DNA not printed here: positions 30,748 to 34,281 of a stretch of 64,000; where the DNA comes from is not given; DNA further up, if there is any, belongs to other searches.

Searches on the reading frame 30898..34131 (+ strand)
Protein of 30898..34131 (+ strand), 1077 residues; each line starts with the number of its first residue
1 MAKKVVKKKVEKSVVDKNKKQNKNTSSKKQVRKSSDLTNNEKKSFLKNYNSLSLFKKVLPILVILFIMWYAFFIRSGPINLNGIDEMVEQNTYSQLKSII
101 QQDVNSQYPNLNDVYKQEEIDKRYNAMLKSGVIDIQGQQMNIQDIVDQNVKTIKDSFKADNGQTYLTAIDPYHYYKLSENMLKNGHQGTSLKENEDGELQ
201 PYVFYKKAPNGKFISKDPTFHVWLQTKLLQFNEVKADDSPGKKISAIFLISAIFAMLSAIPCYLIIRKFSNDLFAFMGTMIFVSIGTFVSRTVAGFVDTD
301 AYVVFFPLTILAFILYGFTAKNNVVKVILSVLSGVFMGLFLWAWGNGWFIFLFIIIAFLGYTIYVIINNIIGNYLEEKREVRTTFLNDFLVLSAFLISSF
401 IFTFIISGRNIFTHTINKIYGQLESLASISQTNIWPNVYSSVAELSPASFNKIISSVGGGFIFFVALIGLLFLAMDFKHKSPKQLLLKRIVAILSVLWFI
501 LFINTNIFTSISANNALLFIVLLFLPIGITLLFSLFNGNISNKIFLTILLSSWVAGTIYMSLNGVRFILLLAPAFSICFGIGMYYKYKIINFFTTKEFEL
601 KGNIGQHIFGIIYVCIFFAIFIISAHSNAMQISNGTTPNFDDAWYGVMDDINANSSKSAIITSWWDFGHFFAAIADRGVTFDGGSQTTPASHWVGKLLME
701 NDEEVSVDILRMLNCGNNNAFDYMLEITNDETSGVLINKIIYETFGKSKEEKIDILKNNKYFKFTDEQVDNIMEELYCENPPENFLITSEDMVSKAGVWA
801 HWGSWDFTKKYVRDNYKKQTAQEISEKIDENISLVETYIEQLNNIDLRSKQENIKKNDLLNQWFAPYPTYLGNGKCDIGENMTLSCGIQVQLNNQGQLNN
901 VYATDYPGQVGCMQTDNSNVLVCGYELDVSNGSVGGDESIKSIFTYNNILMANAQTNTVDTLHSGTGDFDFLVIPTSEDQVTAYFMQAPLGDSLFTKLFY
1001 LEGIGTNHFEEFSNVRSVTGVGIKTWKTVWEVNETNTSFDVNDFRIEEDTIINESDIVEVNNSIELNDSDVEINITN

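Call 29: search_protein_families(library=pfam, proteins=[window:30898-34131:+], max_evalue=0.00001)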
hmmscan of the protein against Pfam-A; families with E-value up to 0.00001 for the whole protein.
window:30898-34131:+ (1077 aa): 1 family
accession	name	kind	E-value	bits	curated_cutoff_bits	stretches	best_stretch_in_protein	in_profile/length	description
PF02516.20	STT3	-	1.6e-33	117.2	24.5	1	152-606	15-391/405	Oligosaccharyl transferase STT3, N-terminal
